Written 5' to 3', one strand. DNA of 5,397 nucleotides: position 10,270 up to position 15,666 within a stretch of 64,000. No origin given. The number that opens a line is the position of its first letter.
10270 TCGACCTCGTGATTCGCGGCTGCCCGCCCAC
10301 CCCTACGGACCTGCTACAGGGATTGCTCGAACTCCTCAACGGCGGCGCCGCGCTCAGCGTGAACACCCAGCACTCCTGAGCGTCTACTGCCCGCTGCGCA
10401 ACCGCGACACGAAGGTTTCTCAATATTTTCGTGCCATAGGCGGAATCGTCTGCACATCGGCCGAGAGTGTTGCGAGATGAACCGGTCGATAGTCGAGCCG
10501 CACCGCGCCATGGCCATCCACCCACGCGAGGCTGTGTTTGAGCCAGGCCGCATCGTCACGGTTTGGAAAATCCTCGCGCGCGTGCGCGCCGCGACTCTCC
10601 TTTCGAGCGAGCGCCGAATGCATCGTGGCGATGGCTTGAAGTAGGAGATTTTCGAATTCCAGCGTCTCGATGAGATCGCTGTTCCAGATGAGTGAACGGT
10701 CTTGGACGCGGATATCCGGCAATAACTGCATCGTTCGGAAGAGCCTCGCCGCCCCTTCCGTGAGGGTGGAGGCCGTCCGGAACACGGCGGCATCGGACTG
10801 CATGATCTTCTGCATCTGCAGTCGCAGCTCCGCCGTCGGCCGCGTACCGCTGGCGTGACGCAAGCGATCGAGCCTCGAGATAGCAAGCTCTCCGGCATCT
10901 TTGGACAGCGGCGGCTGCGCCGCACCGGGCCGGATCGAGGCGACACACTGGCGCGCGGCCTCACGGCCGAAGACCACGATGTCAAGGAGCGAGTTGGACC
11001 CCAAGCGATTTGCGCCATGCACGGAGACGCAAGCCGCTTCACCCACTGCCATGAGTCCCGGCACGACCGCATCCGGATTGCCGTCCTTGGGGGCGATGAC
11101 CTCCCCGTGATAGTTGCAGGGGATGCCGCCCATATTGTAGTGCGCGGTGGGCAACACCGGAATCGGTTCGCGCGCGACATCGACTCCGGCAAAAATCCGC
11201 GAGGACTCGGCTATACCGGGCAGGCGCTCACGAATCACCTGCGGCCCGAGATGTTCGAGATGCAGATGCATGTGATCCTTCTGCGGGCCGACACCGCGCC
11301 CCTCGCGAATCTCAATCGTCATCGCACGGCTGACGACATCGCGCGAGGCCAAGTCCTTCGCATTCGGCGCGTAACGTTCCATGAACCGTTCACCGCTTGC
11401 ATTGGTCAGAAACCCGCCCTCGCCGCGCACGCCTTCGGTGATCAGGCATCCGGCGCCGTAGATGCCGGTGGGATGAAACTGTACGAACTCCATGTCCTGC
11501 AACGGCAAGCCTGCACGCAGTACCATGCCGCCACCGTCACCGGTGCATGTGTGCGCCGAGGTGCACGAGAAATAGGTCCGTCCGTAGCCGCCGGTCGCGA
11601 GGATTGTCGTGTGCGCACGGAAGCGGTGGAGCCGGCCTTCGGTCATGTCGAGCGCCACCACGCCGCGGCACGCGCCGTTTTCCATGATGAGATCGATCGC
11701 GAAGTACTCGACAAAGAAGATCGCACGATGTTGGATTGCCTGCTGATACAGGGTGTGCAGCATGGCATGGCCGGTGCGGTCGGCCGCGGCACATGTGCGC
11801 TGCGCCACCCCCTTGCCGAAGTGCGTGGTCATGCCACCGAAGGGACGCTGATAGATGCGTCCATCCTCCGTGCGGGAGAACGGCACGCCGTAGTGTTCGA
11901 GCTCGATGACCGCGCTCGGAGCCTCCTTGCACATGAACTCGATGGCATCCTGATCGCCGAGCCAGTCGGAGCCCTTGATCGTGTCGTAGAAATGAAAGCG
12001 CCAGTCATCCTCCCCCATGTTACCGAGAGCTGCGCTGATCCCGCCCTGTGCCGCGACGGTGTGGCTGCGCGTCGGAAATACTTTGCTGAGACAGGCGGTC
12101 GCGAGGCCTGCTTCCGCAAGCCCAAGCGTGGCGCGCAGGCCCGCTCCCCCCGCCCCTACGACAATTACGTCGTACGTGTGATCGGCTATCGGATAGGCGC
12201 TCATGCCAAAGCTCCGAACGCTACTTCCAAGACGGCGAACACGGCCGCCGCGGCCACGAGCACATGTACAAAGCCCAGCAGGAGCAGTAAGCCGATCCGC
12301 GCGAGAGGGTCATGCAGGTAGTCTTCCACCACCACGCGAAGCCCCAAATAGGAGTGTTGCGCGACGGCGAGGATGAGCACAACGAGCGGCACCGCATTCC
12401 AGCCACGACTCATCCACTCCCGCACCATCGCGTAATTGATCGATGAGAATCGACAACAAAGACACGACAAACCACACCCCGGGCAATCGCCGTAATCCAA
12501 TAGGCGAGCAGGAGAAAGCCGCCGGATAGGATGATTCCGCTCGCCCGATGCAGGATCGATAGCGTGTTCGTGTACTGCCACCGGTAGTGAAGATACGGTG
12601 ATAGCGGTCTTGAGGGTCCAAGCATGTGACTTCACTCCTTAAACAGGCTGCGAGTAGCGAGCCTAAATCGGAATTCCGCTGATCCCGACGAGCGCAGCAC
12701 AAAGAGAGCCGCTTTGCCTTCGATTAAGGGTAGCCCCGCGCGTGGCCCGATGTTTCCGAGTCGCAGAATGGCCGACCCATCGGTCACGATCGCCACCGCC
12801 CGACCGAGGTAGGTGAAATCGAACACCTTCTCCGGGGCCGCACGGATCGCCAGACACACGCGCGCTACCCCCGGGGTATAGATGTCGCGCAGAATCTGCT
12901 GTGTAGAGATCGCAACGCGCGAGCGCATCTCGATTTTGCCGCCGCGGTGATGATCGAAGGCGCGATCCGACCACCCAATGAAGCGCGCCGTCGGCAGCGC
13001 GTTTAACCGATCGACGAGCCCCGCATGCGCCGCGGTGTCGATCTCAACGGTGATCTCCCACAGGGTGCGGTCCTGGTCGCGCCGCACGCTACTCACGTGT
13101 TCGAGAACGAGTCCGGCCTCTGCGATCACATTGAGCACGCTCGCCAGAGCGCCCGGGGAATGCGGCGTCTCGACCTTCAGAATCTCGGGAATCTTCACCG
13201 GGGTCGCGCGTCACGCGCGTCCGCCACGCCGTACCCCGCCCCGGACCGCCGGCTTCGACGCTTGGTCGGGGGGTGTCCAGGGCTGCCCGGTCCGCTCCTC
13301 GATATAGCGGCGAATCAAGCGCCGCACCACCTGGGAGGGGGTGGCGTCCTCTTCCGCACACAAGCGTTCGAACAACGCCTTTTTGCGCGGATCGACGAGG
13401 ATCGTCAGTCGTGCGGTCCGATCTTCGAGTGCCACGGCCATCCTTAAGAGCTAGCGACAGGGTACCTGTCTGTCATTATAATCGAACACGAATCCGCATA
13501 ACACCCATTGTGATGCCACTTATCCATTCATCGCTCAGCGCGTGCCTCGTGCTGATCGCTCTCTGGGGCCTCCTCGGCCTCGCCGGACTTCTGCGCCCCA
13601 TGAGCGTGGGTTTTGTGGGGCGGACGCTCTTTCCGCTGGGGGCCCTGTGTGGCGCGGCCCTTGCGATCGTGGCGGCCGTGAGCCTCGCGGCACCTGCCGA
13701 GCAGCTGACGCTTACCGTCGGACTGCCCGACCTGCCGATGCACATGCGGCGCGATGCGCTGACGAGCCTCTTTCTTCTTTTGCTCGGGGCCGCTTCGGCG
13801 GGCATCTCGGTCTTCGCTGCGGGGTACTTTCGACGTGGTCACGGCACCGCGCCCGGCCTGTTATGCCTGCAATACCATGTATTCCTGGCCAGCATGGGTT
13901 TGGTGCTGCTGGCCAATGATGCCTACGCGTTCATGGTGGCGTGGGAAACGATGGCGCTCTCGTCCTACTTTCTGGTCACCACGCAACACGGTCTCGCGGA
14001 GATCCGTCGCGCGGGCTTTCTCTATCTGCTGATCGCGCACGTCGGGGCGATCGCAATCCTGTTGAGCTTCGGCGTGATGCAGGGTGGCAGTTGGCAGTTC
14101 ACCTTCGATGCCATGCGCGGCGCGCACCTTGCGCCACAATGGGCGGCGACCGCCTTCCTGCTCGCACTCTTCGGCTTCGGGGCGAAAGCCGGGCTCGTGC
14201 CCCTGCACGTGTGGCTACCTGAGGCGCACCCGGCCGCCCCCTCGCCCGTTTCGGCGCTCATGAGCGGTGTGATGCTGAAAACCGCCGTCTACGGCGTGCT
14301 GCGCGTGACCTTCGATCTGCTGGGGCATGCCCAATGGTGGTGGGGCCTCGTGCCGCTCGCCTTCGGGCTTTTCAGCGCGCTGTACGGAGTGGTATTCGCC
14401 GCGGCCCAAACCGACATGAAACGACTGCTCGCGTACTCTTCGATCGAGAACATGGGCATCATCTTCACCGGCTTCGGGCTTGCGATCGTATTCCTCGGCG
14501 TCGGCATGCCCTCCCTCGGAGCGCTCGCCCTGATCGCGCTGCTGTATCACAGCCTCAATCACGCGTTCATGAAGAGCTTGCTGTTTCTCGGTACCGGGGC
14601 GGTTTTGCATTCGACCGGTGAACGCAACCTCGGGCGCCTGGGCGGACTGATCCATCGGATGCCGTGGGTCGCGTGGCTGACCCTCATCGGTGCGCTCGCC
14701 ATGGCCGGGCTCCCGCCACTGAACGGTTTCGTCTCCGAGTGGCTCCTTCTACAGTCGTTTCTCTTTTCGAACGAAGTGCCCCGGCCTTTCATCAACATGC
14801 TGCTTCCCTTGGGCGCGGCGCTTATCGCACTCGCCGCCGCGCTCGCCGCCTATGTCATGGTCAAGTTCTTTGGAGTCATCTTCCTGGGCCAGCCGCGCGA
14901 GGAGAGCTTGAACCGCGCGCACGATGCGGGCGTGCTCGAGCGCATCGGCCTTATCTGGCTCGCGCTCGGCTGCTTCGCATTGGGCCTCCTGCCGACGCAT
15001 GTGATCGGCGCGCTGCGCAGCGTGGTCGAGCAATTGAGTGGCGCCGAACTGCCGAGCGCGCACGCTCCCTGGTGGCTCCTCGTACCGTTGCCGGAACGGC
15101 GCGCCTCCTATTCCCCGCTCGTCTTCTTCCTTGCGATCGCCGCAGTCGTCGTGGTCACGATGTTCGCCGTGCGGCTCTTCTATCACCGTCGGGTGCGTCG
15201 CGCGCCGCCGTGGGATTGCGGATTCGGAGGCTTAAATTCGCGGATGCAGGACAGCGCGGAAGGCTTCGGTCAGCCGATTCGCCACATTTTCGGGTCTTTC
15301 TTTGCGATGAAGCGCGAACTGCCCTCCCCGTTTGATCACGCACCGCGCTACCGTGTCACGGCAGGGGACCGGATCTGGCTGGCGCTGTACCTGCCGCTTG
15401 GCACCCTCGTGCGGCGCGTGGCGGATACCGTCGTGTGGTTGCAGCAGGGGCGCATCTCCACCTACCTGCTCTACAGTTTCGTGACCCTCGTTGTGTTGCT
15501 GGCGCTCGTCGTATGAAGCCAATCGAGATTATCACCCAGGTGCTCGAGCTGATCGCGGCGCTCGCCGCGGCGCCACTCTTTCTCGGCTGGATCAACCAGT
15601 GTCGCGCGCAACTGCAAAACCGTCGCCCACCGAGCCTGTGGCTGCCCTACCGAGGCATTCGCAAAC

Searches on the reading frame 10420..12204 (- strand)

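Call 21: search_protein_families(library=pfam, proteins=[window:10420-12204:-], max_evalue=0.001)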
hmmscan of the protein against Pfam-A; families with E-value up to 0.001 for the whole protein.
window:10420-12204:- (594 aa): 5 families
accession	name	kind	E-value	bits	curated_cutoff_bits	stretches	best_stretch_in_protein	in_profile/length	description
PF00890.30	FAD_binding_2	-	2.8e-125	419.2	20.4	1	12-406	1-414/414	FAD binding domain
PF02910.25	Succ_DH_flav_C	-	3.4e-44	150.4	20.8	1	461-594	1-130/130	Fumarate reductase flavoprotein C-term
PF01134.28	GIDA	-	5.3e-05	22.9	22.1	0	12-39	1-28/391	Glucose inhibited division protein A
PF07992.20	Pyr_redox_2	-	0.00036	20.5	26.1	0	11-71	1-57/291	Pyridine nucleotide-disulphide oxidoreductase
PF01266.30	DAO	-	0.00083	19.4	27.9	0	12-208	1-206/353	FAD dependent oxidoreductase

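Call 67: search_protein_families(library=ncbifam, proteins=[window:10420-12204:-], max_evalue=0.00001)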
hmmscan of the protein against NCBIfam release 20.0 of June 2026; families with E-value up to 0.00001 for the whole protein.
window:10420-12204:- (594 aa): 32 families (the best 25 are shown)
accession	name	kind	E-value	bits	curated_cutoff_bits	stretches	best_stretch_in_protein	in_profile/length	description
TIGR01816.1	sdhA_forward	equivalog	1.1e-286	951.6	727.35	1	9-594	1-584/584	succinate dehydrogenase flavoprotein subunit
TIGR01812.1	sdhA_frdA_Gneg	subfamily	7.1e-238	790.7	567.3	1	12-594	1-568/568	succinate dehydrogenase or fumarate reductase, flavoprotein subunit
NF004613.0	PRK05945.1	equivalog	1.1e-183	611.9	824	1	10-580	3-568/575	succinate dehydrogenase/fumarate reductase flavoprotein subunit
NF004724.0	PRK06069.1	subfamily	1.3e-183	611.3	826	1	10-580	5-570/577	succinate dehydrogenase/fumarate reductase flavoprotein subunit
NF006686.0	PRK09231.1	equivalog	1.2e-161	539.3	854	1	10-581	5-575/598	fumarate reductase (quinol) flavoprotein subunit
TIGR01176.1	fum_red_Fp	equivalog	8.4e-156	520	932.7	1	10-581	3-573/580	fumarate reductase (quinol) flavoprotein subunit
NF005037.0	PRK06452.1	equivalog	2.9e-149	498.2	862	1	10-580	5-559/566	succinate dehydrogenase flavoprotein subunit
NF006383.0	PRK08626.1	equivalog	5.2e-140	467.8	663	1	10-580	5-589/657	fumarate reductase flavoprotein subunit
NF042982.1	MFR_Fp_SdhA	equivalog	1e-136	456.9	1100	1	10-581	47-607/612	8-methylmenaquinol:fumarate reductase flavoprotein subunit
NF004900.0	PRK06263.1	equivalog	4.4e-123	411.7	718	1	11-559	8-533/546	fumarate reductase (CoM/CoB) subunit TfrA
NF005866.0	PRK07803.1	equivalog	8e-116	387.7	819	2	6-281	4-290/631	fumarate reductase/succinate dehydrogenase flavoprotein subunit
TIGR00551.1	nadB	equivalog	1.7e-103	347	452.75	1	10-547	2-489/489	L-aspartate oxidase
NF006392.0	PRK08641.1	equivalog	4e-103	346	855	1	11-594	4-579/593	succinate dehydrogenase flavoprotein subunit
NF005636.0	PRK07395.1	subfamily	4.5e-101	338.8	723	1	8-559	10-546/560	L-aspartate oxidase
NF005867.0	PRK07804.1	equivalog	7.8e-101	338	639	1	8-569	16-538/548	L-aspartate oxidase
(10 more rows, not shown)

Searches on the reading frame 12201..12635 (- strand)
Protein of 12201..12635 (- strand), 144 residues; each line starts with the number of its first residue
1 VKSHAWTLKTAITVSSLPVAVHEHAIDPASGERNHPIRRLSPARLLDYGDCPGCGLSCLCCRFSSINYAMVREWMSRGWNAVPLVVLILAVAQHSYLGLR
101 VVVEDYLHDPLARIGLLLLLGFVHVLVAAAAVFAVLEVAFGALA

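Call 21: search_protein_families(library=pfam, proteins=[window:12201-12635:-], max_evalue=0.001)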
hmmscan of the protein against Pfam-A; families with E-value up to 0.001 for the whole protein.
window:12201-12635:- (144 aa): 1 family
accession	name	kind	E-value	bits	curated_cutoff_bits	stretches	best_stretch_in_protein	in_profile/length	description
PF01127.27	Sdh_cyt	-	2.4e-05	24.9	25.8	1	66-127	55-121/122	Succinate dehydrogenase/Fumarate reductase transmembrane subunit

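Call 67: search_protein_families(library=ncbifam, proteins=[window:12201-12635:-], max_evalue=0.00001)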
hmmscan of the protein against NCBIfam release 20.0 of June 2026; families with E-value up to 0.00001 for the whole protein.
window:12201-12635:- (144 aa): 1 family
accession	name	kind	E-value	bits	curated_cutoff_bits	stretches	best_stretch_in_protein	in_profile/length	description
TIGR02968.1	succ_dehyd_anc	equivalog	9.1e-13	48.3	41.8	1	62-136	31-105/105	succinate dehydrogenase, hydrophobic membrane anchor protein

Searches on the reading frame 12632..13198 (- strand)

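Call 21: search_protein_families(library=pfam, proteins=[window:12632-13198:-], max_evalue=0.001)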
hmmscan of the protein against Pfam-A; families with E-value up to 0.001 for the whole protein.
window:12632-13198:- (188 aa): 3 families
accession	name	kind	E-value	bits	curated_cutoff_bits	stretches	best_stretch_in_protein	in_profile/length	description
PF00390.24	malic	-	4.3e-11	43.4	23.1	1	89-167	4-100/182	Malic enzyme, N-terminal domain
PF01842.31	ACT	-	3e-05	24.1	27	1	7-69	3-65/66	ACT domain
PF13291.12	ACT_4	-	6e-05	24.1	27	1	7-68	9-72/80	ACT domain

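Call 67: search_protein_families(library=ncbifam, proteins=[window:12632-13198:-], max_evalue=0.00001)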
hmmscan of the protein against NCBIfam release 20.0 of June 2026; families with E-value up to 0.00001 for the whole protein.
window:12632-13198:- (188 aa): 1 family
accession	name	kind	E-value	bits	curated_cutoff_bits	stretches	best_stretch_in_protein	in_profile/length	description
NF009501.0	PRK12861.1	subfamily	1.2e-17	63.3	1178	1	81-166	12-100/764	NADP-dependent malic enzyme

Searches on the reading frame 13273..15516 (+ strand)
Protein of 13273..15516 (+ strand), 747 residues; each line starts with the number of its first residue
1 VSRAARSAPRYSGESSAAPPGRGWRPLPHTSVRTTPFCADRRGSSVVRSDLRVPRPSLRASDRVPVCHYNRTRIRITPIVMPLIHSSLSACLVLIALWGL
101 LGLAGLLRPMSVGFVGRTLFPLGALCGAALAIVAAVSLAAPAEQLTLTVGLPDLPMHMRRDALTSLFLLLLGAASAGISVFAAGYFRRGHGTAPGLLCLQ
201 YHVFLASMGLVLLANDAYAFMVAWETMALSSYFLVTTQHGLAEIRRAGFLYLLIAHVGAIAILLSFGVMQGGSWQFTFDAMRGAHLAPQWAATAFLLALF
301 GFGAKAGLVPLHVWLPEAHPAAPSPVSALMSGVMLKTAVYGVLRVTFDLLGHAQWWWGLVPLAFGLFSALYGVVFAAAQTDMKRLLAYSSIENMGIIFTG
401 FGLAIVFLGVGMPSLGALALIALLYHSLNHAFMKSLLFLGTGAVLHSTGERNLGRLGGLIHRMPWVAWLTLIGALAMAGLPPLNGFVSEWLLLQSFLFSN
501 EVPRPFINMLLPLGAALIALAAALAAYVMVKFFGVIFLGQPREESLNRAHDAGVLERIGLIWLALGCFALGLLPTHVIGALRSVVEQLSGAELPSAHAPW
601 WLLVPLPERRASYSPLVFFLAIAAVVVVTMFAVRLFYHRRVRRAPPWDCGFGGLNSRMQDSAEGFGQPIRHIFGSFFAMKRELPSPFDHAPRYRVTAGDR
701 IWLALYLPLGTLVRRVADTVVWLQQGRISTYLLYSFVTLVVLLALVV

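Call 7: search_protein_families(library=pfam, proteins=[window:13273-15516:+])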
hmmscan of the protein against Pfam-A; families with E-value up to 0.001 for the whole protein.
window:13273-15516:+ (747 aa): 1 family
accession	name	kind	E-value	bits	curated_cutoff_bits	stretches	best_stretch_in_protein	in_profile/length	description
PF00361.26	Proton_antipo_M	-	8.5e-51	173.3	21.5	1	214-496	1-275/294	NADH:quinone oxidoreductase/Mrp antiporter, TM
